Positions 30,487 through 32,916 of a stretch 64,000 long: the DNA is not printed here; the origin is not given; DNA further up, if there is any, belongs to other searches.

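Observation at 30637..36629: Three-gene operon in the aro cluster: two large proteins of unknown type plus a caspase-like protease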

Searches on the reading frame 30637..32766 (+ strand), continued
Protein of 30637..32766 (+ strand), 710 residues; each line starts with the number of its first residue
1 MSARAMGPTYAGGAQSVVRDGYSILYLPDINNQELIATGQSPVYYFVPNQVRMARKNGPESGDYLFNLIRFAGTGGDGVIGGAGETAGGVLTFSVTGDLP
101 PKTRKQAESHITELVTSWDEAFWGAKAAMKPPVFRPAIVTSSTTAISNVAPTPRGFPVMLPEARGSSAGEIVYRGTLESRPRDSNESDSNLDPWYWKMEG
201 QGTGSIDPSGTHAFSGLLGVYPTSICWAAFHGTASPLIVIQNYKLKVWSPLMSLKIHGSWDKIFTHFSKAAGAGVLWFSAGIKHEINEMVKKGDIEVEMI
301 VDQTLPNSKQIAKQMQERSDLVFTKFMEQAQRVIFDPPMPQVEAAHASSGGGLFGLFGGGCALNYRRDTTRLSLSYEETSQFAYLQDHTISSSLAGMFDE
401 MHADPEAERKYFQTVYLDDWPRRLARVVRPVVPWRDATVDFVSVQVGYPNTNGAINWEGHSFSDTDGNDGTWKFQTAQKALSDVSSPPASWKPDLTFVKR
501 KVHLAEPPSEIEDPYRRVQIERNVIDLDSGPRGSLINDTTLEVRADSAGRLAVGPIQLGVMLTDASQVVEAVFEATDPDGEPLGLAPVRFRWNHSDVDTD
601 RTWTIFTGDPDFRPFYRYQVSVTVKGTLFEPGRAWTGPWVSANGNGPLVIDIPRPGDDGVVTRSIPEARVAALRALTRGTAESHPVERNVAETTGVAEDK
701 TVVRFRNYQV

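Call 32: fold_search(model_id=the predicted structure, library=pdb)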
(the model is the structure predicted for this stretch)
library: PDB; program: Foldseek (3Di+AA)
matches with E <= 10: 627; with E <= 0.001: 7
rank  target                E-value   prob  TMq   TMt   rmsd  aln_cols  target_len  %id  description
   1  5jpm_A                5.5e-05  0.33  0.08  0.08  50.8       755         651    7  Structure of the complex of human complement C4 with MASP-2 rebuilt using iMDFF (released 2016-08-10)
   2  8cml_E                8.3e-05  0.33  0.08  0.08  52.7       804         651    7  Cryo-EM structure of complement C5 in complex with nanobodies UNbC5-1 and UNbC5-2 (released 2023-09-27)
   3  3gld_B                2.4e-04  0.77  0.11  0.19  20.7       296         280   12  Crystal Structure of the Major Pilin from Streptococcus pyogenes E117A mutant (released 2009-06-02)
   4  3gle_C                4.1e-04  0.82  0.11  0.20  20.4       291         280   12  Crystal Structure of the Major Pilin from Streptococcus pyogenes N168A mutant (released 2009-06-02)
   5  3gle_A                5.3e-04  0.85  0.12  0.22  18.7       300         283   12  Crystal Structure of the Major Pilin from Streptococcus pyogenes N168A mutant (released 2009-06-02)
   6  3b2m_A                8.1e-04  0.75  0.11  0.19  20.4       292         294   11  Crystal Structure of the Major Pilin from Streptococcus pyogenes (released 2007-12-18)
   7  3b2m_B                9.5e-04  0.72  0.11  0.20  20.8       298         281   12  Crystal Structure of the Major Pilin from Streptococcus pyogenes (released 2007-12-18)
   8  9fx2                  2.5e-03  0.12  0.07  0.05  48.6       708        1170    6  Structure of methylamine activated CD109 (released 2025-03-19)
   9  5nf4_A                2.9e-03  0.99  0.18  0.36  11.6       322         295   10  The tip fimbrial protein Mfa3 from Porphyromonas gingivalis with C-terminal truncation. (released 2018-02-07)
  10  3gld_A                3.2e-03  0.60  0.11  0.20  21.1       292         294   12  Crystal Structure of the Major Pilin from Streptococcus pyogenes E117A mutant (released 2009-06-02)
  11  7mrq                  1.3e-02  0.30  0.08  0.15  21.2       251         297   13  Chicken CNTN4 FN1-FN3 domains with T751A, V752A, Y781A, E786A mutations (released 2022-01-05)
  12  2v5y                  1.4e-02  0.28  0.07  0.08  22.4       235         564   11  Crystal structure of the receptor protein tyrosine phosphatase mu ectodomain (released 2007-09-11)
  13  5e4q                  1.6e-02  0.21  0.07  0.14  19.5       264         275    7  Crystal structure of mouse CNTN3 FN1-FN3 domains (released 2016-08-31)
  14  9u60_E                1.7e-02  0.08  0.07  0.04  47.8       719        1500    8  C3 convertases zymogen C4b2 in loading state (released 2026-01-14)
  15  4hsa_C                1.9e-02  0.21  0.07  0.16  23.4       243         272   11  Structure of interleukin 17a in complex with il17ra receptor (released 2013-05-22)
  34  6jzj                  7.6e-02  0.54  0.14  0.25   9.2       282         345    5  Structure of FimA type-2 (FimA2) prepilin of the type V major fimbrium (released 2020-04-15)
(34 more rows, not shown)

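Call 35: search_protein_families(library=pfam, proteins=[L005:7433-9913:+, L005:6769-7428:+, L012:6084-7358:+, L005:4377-6170:+, L036:16823-17497:+, L036:17510-18817:+, L041:9105-9821:+, L026:3485-4195:+, L067:5809-9108:-], max_evalue=0.01)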
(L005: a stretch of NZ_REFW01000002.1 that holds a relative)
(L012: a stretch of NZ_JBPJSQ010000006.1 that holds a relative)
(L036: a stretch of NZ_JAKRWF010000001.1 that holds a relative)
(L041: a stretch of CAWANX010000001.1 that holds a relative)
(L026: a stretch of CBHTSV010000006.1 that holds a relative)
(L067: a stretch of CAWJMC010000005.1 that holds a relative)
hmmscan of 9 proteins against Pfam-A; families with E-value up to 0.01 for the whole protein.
L005:7433-9913:+ (827 aa): 3 families
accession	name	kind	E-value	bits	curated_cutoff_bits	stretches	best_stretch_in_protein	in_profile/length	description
PF12770.12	CHAT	-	7.5e-25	88.4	24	1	604-811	26-268/289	CHAT domain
PF13432.12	TPR_16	-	0.002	19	32.7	0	104-164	8-63/65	Tetratricopeptide repeat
PF07719.23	TPR_2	-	0.0045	17.4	27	0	95-121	3-29/34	Tetratricopeptide repeat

L005:6769-7428:+ (220 aa): 0 families

L012:6084-7358:+ (425 aa): 0 families

L005:4377-6170:+ (598 aa): 1 family
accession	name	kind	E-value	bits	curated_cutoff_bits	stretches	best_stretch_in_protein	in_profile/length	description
PF00082.27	Peptidase_S8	-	2.1e-15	57.3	21.8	1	294-571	4-256/288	Subtilase family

L036:16823-17497:+ (225 aa): 2 families
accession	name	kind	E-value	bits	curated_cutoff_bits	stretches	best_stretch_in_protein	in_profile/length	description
PF00072.30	Response_reg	-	2.4e-26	92.5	30.2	1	3-112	1-110/111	Response regulator receiver domain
PF00486.34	Trans_reg_C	-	2.9e-16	59.7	26.2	1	146-221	2-76/77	Transcriptional regulatory protein, C terminal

L036:17510-18817:+ (436 aa): 2 families
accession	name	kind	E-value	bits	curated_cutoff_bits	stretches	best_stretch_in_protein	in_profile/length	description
PF02518.31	HATPase_c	-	5.1e-12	46.7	26.4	1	339-427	9-106/111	Histidine kinase-, DNA gyrase B-, and HSP90-like ATPase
PF00512.31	HisKA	-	1.3e-10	41.6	26.9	1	222-286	2-65/66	His Kinase A (phospho-acceptor) domain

L041:9105-9821:+ (239 aa): 12 families
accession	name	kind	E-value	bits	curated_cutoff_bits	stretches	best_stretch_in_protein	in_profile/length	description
PF00196.25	GerE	-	1.5e-15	57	23.5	1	162-214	3-55/57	Bacterial regulatory proteins, luxR family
PF00072.30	Response_reg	-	6.5e-08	33.2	30.2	1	18-127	2-111/111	Response regulator receiver domain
PF08281.18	Sigma70_r4_2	-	1.1e-07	31.8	25.7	1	163-203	12-53/54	Sigma-70, region 4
PF02796.21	HTH_7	-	6.5e-05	23.4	23.8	1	167-194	12-39/45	Helix-turn-helix domain of resolvase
PF04545.22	Sigma70_r4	-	0.00019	21.3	24.1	1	163-203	6-47/50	Sigma-70, region 4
PF13936.12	HTH_38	-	0.00026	21.1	27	1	171-198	15-42/44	Helix-turn-helix domain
PF14493.12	HTH_40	-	0.00038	21.1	27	1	167-204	3-40/89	Helix-turn-helix domain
PF13384.12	HTH_23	-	0.00064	19.9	24.6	1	167-202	8-43/50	Homeodomain-like domain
PF13412.12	HTH_24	-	0.0028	17.6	21.9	1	176-197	17-38/48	Winged helix-turn-helix DNA-binding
PF13551.12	HTH_29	-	0.0049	17.4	28.1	0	168-202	3-38/64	Winged helix-turn helix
PF13542.12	HTH_Tnp_ISL3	-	0.0052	16.7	27.4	0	166-200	17-50/51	Helix-turn-helix domain of transposase family ISL3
PF12840.13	HTH_20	-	0.0074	16.7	27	0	169-205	9-46/51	Helix-turn-helix domain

L026:3485-4195:+ (237 aa): 16 families
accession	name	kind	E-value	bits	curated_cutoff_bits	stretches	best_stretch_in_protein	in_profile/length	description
PF00196.25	GerE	-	2.4e-17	62.8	23.5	1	159-211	3-55/57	Bacterial regulatory proteins, luxR family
PF08281.18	Sigma70_r4_2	-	8e-11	41.9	25.7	1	160-201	12-54/54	Sigma-70, region 4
PF13936.12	HTH_38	-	9.5e-07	28.9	27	1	164-195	11-42/44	Helix-turn-helix domain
PF13384.12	HTH_23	-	9.7e-06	25.7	24.6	1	164-196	8-40/50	Homeodomain-like domain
PF04545.22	Sigma70_r4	-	1.2e-05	25.1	24.1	1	160-201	6-48/50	Sigma-70, region 4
PF13551.12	HTH_29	-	4e-05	24.1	28.1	1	165-207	3-46/64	Winged helix-turn helix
PF13412.12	HTH_24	-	7.7e-05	22.6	21.9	1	167-194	11-38/48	Winged helix-turn-helix DNA-binding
PF21476.4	PF0610-like_N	-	8.4e-05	23.2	33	1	160-197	1-38/50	PF0610-like, N-terminal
PF02796.21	HTH_7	-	0.00036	21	23.8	1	163-191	11-39/45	Helix-turn-helix domain of resolvase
PF14493.12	HTH_40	-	0.00046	20.9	27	1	167-202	6-41/89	Helix-turn-helix domain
PF13518.12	HTH_28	-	0.0017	18.9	25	1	165-203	4-42/52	Helix-turn-helix domain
PF13542.12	HTH_Tnp_ISL3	-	0.0035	17.2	27.4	0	163-197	17-50/51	Helix-turn-helix domain of transposase family ISL3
PF07638.17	Sigma70_ECF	-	0.0041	17.5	21.1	1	167-204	145-182/185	ECF sigma factor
PF19610.4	DUF6115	-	0.0047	17.7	27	1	160-191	97-128/134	Family of unknown function (DUF6115)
PF12840.13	HTH_20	-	0.0051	17.2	27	0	166-199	9-43/51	Helix-turn-helix domain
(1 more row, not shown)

L067:5809-9108:- (1099 aa): 4 families
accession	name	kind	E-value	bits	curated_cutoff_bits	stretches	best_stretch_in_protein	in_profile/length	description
PF12770.12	CHAT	-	1.2e-29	104.1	24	1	851-1076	12-264/289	CHAT domain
PF13424.12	TPR_12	-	2.1e-05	25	30.1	2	348-419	2-75/77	Tetratricopeptide repeat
PF13432.12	TPR_16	-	0.00027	21.8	32.7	1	319-376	3-58/65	Tetratricopeptide repeat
PF07719.23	TPR_2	-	0.007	16.9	27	0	349-376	1-28/34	Tetratricopeptide repeat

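Call 39: search_protein_families(library=pfam, proteins=[L036:15085-16779:+, L030:8115-9833:+, L043:16073-17815:+, L055:16076-17398:+, L011:15282-17045:+, L052:17299-19194:+, L047:17599-19491:+], max_evalue=0.1)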
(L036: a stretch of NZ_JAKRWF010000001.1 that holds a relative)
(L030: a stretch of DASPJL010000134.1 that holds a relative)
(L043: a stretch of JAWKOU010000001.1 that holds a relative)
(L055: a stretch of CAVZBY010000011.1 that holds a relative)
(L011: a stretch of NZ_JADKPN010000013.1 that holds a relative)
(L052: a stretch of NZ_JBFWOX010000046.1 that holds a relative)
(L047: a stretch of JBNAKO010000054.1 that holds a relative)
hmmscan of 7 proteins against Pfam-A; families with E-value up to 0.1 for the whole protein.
L036:15085-16779:+ (565 aa): 2 families
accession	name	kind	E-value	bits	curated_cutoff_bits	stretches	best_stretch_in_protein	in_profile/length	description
PF00656.27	Peptidase_C14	-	1.5e-19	71.1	21.4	1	15-286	8-222/233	Caspase domain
PF01471.23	PG_binding_1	-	1.4e-06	28.8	23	1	484-535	2-48/57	Putative peptidoglycan binding domain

L030:8115-9833:+ (573 aa): 3 families
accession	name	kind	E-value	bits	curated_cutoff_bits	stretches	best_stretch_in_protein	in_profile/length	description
PF00656.27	Peptidase_C14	-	5.1e-20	72.6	21.4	1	14-285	7-221/233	Caspase domain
PF01471.23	PG_binding_1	-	1.9e-07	31.6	23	1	480-535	3-52/57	Putative peptidoglycan binding domain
PF09374.15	PG_binding_3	-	0.0037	17.9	24.6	1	482-520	3-34/76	Predicted Peptidoglycan domain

L043:16073-17815:+ (581 aa): 1 family
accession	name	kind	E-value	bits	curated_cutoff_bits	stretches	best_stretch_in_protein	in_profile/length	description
PF00656.27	Peptidase_C14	-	9.8e-21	74.9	21.4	1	20-271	12-224/233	Caspase domain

L055:16076-17398:+ (441 aa): 1 family
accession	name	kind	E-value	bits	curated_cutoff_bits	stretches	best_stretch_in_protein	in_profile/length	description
PF00656.27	Peptidase_C14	-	3.8e-23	82.8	21.4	1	24-292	18-223/233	Caspase domain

L011:15282-17045:+ (588 aa): 4 families
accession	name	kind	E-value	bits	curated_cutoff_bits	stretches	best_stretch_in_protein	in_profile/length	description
PF01471.23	PG_binding_1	-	4.8e-33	113.6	23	2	308-363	1-57/57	Putative peptidoglycan binding domain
PF00656.27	Peptidase_C14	-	4.8e-26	92.3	21.4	1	16-269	10-224/233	Caspase domain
PF09374.15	PG_binding_3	-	1.1e-07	32.4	24.6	1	313-341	4-32/76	Predicted Peptidoglycan domain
PF02213.21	GYF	-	0.062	13.4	25.7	0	225-248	7-31/45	GYF domain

L052:17299-19194:+ (632 aa): 0 families

L047:17599-19491:+ (631 aa): 2 families
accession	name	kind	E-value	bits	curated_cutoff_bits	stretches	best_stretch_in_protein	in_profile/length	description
PF08291.16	Peptidase_M15_3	-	1.3e-21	77.1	23.2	1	329-430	7-108/108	Peptidase M15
PF05951.18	Peptidase_M15_2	-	0.012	15.7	27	1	343-413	50-127/153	Bacterial protein of unknown function (DUF882)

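Call 44: search_solved_structures(query=A1, max_evalue=10)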
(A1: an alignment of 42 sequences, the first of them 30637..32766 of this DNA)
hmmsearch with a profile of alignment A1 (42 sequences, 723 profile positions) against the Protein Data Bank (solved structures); distinct sequences matched with E-value up to 10: 2.
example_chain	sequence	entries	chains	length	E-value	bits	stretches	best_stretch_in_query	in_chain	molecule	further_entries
1yiv_A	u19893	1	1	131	0.17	13.2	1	429-511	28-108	Myelin P2 protein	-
5bvq_A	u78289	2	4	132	0.23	12.7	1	428-511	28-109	fatty acid-binding protein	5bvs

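Call 58: find_encoding_contigs(protein=P0040, flank=10000, max_places=1)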
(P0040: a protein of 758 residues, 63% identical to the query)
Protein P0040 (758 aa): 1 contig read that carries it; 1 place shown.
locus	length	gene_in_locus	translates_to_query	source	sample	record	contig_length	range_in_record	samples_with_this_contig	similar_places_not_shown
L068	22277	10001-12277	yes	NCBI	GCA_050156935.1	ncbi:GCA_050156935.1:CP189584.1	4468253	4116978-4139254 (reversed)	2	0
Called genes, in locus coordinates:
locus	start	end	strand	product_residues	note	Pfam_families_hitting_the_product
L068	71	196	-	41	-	-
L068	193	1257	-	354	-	PF00801:PKD, PF18911:PKD_4, PF22352:K319L-like_PKD (weak)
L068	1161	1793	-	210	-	-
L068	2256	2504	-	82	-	-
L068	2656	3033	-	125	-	PF01042:Ribonuc_L-PSP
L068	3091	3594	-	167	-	PF00583:Acetyltransf_1, PF13673:Acetyltransf_10 (weak), PF13508:Acetyltransf_7, PF08445:FR47 (weak)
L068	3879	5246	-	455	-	PF02515:CoA_transf_3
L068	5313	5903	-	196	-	PF03704:BTAD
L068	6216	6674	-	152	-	PF09860:DUF2087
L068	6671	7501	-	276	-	PF00459:Inositol_P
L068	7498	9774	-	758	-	PF22745:Nlig-Ia, PF01653:DNA_ligase_aden, PF03120:OB_DNA_ligase, PF03119:DNA_ligase_ZBD, PF12826:HHH_2, PF14520:HHH_5 (weak), PF00533:BRCT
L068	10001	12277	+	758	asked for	-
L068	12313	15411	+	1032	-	-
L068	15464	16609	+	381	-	PF00656:Peptidase_C14, PF01471:PG_binding_1, PF09374:PG_binding_3 (faint)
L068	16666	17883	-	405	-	PF00498:FHA (weak)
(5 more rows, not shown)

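Call 59: find_encoding_contigs(protein=P0051, flank=10000, max_places=1)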
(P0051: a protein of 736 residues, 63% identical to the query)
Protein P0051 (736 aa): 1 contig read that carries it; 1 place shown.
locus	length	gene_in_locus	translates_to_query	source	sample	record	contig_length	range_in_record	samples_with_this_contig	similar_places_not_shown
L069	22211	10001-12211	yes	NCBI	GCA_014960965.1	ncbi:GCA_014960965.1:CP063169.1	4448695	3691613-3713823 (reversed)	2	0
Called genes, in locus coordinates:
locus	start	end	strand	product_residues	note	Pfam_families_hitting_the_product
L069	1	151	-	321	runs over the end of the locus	PF01073:3Beta_HSD, PF01370:Epimerase, PF02719:Polysacc_synt_2, PF04321:RmlD_sub_bind, PF07993:NAD_binding_4 (faint), PF13460:NAD_binding_10 (weak), PF16363:GDP_Man_Dehyd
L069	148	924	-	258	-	PF01975:SurE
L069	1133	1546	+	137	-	PF01641:SelR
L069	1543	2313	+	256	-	PF03372:Exo_endo_phos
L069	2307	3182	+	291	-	PF00892:EamA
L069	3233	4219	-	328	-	PF00376:MerR, PF13411:MerR_1, PF02985:HEAT (faint), PF03130:HEAT_PBS (faint), PF13646:HEAT_2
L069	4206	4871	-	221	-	PF13646:HEAT_2 (weak)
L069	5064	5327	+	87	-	PF04226:Transgly_assoc (weak)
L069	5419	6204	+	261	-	PF01182:Glucosamine_iso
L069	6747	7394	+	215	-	PF04402:SIMPL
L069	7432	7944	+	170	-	PF22599:SecDF_P1_head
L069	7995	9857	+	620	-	PF07940:Hepar_II_III_C (weak)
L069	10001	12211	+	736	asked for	-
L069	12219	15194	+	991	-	-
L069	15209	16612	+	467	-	PF00656:Peptidase_C14, PF09374:PG_binding_3 (faint), PF01471:PG_binding_1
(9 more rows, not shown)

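Call 60: find_encoding_contigs(protein=P0111, flank=10000, max_places=1)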
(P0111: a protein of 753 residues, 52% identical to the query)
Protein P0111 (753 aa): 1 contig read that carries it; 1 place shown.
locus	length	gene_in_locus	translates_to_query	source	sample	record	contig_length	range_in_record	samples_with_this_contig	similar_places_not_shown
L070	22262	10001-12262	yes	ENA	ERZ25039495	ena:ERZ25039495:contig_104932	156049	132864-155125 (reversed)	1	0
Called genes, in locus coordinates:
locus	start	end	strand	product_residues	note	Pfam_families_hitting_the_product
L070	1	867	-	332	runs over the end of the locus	PF00685:Sulfotransfer_1 (faint), PF13469:Sulfotransfer_3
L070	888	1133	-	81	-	-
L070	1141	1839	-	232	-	PF01370:Epimerase, PF02719:Polysacc_synt_2 (faint), PF04321:RmlD_sub_bind, PF01073:3Beta_HSD (faint), PF16363:GDP_Man_Dehyd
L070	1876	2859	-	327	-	PF01370:Epimerase, PF04321:RmlD_sub_bind (weak), PF16363:GDP_Man_Dehyd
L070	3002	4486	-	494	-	PF02706:Wzz, PF01656:CbiA, PF06564:CBP_BcsQ (weak), PF09140:MipZ (weak), PF10609:ParA, PF13614:AAA_31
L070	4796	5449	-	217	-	-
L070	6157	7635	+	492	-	PF00135:COesterase, PF20434:BD-FAE (weak), PF07859:Abhydrolase_3 (weak)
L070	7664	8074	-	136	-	PF01717:Meth_synt_2 (weak)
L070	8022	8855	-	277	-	PF01717:Meth_synt_2 (faint)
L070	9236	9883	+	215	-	PF08281:Sigma70_r4_2 (weak), PF00196:GerE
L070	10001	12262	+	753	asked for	-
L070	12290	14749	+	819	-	-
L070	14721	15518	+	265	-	-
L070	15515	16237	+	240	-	PF00656:Peptidase_C14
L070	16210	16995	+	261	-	-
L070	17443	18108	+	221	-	-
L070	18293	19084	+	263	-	PF00106:adh_short, PF08659:KR, PF13561:adh_short_C2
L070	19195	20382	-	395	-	PF04909:Amidohydro_2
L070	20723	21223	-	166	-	PF12838:Fer4_7 (weak), PF00037:Fer4, PF13237:Fer4_10 (weak), PF12837:Fer4_6 (weak)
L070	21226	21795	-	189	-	-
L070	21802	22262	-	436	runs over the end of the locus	PF12838:Fer4_7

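Call 61: find_encoding_contigs(protein=P0007, flank=10000, max_places=1)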
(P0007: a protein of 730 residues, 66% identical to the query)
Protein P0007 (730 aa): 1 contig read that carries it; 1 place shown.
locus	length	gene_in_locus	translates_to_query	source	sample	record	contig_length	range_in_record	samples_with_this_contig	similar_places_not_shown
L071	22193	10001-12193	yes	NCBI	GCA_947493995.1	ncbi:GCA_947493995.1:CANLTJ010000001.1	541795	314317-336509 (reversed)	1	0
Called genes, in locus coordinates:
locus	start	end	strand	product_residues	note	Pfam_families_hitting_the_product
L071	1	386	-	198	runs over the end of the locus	-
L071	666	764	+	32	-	-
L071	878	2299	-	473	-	PF03951:Gln-synt_N, PF00120:Gln-synt_C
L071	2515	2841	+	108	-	-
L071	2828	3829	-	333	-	PF08240:ADH_N, PF00107:ADH_zinc_N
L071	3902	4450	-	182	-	PF04239:DUF421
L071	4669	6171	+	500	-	-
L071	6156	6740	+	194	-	PF04542:Sigma70_r2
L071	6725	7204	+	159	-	-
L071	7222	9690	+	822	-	PF12770:CHAT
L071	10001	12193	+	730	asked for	-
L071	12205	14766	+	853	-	-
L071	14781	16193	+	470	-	PF00656:Peptidase_C14, PF01471:PG_binding_1, PF09374:PG_binding_3 (faint), PF01471:PG_binding_1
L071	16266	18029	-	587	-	PF03308:MeaB (faint), PF00005:ABC_tran, PF02463:SMC_N (faint), PF13304:AAA_21 (faint), PF12848:ABC_tran_Xtn (weak), PF00005:ABC_tran, PF16326:ABC_tran_CTD (weak)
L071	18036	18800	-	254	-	PF13829:DUF4191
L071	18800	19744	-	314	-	PF16881:LIAS_N (faint), PF04055:Radical_SAM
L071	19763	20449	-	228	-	PF21948:LplA-B_cat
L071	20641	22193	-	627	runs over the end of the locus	PF00364:Biotin_lipoyl, PF01597:GCV_H (faint), PF25997:BSH_YhbJ (faint), PF00364:Biotin_lipoyl, PF02817:E3_binding, PF00198:2-oxoacid_dh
